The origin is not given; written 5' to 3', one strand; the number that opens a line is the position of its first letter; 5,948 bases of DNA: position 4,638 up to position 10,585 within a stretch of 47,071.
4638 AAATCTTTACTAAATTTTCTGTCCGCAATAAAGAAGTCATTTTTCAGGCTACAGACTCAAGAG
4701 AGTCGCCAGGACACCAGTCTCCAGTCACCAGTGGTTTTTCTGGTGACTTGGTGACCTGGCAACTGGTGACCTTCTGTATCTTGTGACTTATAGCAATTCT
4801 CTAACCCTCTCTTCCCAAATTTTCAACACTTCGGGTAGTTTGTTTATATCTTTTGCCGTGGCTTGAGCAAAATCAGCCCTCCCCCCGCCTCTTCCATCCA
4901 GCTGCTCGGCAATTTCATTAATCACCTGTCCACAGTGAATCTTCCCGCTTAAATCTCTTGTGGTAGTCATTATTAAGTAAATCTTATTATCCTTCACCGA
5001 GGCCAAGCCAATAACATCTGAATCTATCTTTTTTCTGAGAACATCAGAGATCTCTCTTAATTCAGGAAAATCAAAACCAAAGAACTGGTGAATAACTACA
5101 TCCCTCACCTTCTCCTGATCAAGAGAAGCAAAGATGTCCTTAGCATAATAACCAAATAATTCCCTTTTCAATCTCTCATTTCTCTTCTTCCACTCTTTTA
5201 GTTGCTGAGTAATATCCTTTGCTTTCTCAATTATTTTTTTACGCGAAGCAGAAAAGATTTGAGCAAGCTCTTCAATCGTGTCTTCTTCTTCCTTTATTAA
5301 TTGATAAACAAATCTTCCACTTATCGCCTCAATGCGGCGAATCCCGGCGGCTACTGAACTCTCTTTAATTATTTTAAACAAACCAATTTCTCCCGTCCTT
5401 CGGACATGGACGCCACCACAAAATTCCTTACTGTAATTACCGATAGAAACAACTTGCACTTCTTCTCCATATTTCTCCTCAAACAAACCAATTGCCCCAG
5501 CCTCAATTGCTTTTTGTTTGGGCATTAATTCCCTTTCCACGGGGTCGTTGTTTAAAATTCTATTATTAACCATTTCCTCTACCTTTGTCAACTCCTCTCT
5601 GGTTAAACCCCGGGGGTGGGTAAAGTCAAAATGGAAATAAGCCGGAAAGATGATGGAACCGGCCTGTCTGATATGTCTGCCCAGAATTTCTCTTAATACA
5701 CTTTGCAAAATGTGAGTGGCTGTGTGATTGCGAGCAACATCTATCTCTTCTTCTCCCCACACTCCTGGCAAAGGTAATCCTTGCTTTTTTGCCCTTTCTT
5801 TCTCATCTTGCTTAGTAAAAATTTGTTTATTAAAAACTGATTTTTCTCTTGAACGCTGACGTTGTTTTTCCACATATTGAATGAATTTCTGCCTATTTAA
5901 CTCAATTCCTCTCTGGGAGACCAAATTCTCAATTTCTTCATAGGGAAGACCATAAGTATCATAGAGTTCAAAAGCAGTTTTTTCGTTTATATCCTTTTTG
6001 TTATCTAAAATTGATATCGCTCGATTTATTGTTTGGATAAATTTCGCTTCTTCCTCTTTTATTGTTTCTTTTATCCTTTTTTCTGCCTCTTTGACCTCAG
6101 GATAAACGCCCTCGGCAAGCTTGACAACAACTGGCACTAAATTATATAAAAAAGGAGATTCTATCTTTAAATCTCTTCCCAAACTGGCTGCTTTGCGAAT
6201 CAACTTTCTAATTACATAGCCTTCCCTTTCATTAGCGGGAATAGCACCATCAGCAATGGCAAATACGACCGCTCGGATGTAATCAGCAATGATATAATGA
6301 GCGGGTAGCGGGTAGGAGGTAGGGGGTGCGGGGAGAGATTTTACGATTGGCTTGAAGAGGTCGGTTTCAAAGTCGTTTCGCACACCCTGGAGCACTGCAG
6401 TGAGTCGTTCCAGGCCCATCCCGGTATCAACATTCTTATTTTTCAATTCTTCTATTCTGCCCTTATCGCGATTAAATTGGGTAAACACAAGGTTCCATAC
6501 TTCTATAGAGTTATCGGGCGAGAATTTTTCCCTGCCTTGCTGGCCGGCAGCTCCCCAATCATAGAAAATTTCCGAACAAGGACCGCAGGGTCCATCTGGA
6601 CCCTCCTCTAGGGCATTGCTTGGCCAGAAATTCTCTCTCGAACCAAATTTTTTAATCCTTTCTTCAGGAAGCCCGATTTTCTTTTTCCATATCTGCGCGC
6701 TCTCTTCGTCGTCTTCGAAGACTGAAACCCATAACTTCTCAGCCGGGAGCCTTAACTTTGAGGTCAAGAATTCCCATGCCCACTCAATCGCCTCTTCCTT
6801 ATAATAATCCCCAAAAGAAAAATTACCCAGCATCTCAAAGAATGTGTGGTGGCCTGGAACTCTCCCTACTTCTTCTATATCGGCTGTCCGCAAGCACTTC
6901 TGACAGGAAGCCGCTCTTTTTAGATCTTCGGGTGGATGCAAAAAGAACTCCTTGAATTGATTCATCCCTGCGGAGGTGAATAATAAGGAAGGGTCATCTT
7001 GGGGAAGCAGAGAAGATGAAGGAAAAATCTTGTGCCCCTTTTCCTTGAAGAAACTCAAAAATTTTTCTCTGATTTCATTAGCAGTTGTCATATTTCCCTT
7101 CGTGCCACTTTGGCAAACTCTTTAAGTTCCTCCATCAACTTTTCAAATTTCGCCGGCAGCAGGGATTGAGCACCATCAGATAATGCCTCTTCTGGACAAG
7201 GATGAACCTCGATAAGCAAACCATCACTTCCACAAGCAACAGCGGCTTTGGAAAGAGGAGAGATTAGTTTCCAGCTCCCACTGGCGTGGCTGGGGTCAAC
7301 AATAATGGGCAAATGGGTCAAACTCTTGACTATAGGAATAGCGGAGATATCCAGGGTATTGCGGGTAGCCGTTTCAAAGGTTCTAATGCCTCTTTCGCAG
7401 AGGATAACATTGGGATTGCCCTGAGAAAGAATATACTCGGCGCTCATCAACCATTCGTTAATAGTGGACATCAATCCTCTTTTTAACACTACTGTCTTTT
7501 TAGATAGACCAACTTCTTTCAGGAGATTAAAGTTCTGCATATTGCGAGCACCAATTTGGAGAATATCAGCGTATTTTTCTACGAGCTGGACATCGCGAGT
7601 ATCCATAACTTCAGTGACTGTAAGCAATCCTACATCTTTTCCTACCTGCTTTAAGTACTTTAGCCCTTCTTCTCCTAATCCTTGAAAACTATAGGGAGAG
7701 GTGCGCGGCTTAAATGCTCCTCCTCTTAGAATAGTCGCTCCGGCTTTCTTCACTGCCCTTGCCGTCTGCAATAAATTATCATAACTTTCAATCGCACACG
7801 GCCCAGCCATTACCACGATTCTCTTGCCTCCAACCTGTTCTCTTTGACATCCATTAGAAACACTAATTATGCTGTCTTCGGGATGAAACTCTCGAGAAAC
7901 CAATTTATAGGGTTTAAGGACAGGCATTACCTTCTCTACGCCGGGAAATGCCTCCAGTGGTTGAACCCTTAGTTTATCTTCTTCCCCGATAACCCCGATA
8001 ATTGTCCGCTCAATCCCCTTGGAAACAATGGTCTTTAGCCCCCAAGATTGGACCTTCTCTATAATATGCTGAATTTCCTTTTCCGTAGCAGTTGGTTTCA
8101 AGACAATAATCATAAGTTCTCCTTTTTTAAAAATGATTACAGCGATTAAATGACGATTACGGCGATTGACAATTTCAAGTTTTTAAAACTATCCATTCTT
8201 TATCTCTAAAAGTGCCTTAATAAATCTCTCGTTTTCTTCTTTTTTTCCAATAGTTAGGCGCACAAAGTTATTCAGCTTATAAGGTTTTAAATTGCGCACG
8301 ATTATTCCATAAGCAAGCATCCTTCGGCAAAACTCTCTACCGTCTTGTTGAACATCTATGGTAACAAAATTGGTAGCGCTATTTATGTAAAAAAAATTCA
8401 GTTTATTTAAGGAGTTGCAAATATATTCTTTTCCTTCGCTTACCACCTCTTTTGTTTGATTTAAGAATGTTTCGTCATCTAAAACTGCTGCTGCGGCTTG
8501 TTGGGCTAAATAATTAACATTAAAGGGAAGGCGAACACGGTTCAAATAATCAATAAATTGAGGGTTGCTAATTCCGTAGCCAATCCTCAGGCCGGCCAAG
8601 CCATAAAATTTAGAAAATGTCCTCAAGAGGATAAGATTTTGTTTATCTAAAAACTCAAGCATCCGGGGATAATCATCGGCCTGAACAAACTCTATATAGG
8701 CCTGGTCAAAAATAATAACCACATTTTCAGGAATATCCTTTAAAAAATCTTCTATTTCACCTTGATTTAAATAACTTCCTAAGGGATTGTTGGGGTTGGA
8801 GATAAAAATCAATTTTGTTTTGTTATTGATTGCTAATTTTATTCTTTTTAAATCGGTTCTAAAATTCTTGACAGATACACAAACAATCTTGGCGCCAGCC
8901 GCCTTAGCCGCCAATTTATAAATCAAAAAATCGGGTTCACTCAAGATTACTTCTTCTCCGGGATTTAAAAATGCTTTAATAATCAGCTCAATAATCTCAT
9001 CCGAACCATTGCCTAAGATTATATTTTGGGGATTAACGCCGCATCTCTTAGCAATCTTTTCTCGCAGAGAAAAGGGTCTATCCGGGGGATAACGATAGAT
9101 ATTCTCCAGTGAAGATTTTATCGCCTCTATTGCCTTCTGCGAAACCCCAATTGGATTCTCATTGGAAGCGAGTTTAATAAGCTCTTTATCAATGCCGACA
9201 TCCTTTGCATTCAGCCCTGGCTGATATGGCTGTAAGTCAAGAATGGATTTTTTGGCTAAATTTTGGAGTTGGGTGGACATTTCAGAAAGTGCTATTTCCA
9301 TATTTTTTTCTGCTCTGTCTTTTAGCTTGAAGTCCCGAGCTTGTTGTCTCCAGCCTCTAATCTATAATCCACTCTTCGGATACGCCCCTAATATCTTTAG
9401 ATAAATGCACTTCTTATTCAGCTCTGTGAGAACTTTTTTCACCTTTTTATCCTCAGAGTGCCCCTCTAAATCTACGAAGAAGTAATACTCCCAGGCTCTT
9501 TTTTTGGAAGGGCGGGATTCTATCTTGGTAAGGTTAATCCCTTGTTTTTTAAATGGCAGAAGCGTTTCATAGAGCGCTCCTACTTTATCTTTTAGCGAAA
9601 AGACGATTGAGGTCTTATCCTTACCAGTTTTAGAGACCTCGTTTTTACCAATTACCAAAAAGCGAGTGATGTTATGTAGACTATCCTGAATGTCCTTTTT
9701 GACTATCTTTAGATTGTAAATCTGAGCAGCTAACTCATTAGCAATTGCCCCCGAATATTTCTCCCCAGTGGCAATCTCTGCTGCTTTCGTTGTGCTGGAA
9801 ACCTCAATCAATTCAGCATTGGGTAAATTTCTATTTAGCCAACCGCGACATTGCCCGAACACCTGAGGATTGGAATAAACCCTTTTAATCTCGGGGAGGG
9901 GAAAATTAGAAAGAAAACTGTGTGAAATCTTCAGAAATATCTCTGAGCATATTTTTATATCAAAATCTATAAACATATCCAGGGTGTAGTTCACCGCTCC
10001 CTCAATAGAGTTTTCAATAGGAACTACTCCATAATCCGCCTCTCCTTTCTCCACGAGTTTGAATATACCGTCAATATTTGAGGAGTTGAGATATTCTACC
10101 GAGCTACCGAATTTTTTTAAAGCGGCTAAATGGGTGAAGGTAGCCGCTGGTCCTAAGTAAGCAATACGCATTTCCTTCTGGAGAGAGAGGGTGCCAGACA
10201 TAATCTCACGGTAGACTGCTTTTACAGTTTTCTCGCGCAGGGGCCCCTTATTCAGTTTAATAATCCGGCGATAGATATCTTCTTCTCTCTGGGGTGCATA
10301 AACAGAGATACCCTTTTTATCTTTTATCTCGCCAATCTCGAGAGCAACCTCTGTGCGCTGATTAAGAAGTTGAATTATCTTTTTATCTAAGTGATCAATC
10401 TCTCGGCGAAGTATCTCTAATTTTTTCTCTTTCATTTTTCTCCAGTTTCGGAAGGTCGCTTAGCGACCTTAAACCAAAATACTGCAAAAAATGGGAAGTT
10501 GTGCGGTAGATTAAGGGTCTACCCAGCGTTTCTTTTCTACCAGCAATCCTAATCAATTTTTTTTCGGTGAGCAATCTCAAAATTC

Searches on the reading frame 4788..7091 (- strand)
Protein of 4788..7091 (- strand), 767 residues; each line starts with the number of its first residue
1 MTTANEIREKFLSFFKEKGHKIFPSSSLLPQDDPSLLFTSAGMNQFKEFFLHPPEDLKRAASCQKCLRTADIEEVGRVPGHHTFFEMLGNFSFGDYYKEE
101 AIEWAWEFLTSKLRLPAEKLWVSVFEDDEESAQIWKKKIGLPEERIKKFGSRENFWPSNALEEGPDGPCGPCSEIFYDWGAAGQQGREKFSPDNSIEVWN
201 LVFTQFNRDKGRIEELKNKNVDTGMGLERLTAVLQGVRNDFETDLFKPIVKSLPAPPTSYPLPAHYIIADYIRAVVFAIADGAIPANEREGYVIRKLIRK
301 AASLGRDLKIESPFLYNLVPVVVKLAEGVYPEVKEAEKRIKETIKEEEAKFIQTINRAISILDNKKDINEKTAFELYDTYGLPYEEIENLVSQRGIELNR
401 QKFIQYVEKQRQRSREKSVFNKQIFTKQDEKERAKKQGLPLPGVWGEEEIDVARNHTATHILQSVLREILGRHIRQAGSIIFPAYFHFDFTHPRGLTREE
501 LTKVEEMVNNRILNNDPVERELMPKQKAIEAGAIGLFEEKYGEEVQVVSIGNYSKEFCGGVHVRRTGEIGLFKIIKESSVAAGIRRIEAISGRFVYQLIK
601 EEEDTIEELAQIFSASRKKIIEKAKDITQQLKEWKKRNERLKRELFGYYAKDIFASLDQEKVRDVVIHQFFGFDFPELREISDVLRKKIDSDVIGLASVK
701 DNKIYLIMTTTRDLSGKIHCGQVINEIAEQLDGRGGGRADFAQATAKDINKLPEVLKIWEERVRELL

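Call 92: search_protein_families(library=pfam, proteins=[window:4788-7091:-], max_evalue=0.00001)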
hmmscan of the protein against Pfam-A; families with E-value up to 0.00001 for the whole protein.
window:4788-7091:- (767 aa): 3 families
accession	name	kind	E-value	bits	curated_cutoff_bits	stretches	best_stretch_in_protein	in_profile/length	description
PF01411.24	tRNA-synt_2c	-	1.4e-149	499.6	30.3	1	6-431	1-445/552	tRNA synthetases class II (A)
PF07973.19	tRNA_SAD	-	6.5e-18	64.9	24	1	545-588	1-44/44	Threonyl and Alanyl tRNA synthetase second additional domain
PF02272.25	DHHA1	-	4.7e-16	59.6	25.9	1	666-764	5-101/102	DHHA1 domain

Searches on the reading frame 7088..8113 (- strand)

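Call 92: search_protein_families(library=pfam, proteins=[window:7088-8113:-], max_evalue=0.00001)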
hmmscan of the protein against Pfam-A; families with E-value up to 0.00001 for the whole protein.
window:7088-8113:- (341 aa): 3 families
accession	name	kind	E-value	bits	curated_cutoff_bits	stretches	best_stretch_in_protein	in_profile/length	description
PF00793.26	DAHP_synth_1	-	6e-81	271.7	25.5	1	95-334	14-265/270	DAHP synthetase I family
PF18152.6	DAHP_snth_FXD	-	5.1e-25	87.5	27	1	1-67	1-67/67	DAHP synthase ferredoxin-like domain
PF03102.20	NeuB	-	1.4e-08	34.9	22.1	1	145-336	52-235/241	NeuB family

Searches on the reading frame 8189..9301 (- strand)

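Call 92: search_protein_families(library=pfam, proteins=[window:8189-9301:-], max_evalue=0.00001)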
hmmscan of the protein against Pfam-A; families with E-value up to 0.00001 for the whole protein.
window:8189-9301:- (370 aa): 2 families
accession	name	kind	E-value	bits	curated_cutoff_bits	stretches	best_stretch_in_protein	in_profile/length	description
PF00155.27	Aminotran_1_2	-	2.1e-61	208.5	19.7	1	40-364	2-361/361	Aminotransferase class I and II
PF00266.25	Aminotran_5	-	1.3e-07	31.4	21.5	1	79-201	48-177/371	Aminotransferase class-V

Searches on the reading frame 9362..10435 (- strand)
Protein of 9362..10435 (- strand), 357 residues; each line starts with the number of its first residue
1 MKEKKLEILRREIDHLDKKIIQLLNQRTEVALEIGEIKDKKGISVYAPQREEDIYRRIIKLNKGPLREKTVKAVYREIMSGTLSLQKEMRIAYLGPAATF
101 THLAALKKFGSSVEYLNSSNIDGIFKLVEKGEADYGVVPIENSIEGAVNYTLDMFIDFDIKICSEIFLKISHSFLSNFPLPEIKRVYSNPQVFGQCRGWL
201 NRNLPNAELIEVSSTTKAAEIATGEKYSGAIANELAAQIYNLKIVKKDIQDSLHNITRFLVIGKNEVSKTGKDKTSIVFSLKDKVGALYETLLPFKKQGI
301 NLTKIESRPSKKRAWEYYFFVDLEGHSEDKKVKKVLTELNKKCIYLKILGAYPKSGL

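Call 92: search_protein_families(library=pfam, proteins=[window:9362-10435:-], max_evalue=0.00001)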
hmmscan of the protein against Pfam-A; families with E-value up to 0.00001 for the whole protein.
window:9362-10435:- (357 aa): 3 families
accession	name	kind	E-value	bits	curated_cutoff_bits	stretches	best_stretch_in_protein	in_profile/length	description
PF00800.23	PDT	-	3.7e-63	213.1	25.2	1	91-266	1-180/181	Prephenate dehydratase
PF01817.26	CM_2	-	1.2e-23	83.6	27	1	9-87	1-80/80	Chorismate mutase type II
PF01842.31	ACT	-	4.6e-10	39.5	27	1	275-339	1-64/66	ACT domain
